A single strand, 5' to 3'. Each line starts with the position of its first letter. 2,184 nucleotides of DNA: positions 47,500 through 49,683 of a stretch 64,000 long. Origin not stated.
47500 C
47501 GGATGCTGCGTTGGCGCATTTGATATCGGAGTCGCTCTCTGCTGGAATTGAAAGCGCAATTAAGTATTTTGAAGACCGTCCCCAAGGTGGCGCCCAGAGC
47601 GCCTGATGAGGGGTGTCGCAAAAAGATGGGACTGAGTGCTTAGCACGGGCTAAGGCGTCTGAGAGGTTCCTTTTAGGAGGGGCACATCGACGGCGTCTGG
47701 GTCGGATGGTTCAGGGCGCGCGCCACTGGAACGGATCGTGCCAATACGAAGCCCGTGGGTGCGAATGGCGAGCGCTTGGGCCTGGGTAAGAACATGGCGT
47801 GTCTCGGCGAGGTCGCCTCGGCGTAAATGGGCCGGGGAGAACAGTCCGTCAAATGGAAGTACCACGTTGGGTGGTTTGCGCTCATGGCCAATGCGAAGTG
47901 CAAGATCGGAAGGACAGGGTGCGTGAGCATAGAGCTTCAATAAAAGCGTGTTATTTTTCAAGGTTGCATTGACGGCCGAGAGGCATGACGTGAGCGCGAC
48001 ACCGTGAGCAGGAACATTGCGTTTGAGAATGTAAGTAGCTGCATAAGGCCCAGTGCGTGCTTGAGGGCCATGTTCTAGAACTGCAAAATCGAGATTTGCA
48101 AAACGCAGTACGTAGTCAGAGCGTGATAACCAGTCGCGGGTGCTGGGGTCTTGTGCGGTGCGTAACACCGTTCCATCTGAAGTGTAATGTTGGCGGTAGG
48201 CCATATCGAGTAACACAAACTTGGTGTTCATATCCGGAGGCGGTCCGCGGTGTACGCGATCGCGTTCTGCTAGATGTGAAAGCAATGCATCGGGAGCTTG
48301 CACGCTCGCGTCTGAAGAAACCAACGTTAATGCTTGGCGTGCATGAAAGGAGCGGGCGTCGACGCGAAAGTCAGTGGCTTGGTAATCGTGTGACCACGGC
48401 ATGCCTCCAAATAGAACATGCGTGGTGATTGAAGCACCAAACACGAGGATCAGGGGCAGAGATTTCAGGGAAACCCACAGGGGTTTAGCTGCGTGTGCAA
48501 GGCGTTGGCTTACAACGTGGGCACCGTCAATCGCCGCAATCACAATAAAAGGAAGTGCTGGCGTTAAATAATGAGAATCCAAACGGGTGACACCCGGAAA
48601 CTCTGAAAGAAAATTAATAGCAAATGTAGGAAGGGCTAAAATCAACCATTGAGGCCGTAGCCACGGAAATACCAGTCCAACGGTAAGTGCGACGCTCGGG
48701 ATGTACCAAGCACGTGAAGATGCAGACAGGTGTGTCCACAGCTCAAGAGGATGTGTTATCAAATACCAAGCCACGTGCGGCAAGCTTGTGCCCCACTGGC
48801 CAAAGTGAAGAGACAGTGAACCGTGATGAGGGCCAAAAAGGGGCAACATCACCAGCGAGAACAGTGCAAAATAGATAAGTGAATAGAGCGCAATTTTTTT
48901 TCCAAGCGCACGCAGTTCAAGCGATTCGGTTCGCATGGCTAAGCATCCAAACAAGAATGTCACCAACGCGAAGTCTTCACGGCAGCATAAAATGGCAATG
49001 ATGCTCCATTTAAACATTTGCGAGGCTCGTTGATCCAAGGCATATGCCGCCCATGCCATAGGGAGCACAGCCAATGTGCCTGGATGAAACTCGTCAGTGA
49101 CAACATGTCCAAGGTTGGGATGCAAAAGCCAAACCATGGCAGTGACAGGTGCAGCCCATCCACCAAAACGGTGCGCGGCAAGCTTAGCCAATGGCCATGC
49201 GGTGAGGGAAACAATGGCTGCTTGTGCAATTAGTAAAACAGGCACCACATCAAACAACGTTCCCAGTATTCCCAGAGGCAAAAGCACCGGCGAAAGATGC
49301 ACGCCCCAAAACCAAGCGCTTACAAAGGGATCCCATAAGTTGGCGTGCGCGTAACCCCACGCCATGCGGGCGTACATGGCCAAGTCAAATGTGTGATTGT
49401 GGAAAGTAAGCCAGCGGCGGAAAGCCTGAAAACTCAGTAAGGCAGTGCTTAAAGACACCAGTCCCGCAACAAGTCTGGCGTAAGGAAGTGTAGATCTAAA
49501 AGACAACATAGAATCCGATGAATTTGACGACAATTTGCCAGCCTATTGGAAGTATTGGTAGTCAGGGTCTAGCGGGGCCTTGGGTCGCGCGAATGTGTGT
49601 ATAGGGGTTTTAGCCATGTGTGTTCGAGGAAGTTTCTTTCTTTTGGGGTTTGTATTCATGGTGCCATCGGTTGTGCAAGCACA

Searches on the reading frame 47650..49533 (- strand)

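Call 64: search_protein_families(library=pfam, proteins=[window:47650-49533:-], max_evalue=1e-8)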
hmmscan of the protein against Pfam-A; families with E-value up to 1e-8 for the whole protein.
window:47650-49533:- (627 aa): 1 family
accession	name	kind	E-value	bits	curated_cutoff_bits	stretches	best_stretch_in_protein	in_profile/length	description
PF09852.15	DUF2079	-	3e-42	145.7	28.2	1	45-429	6-399/459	Predicted membrane protein (DUF2079)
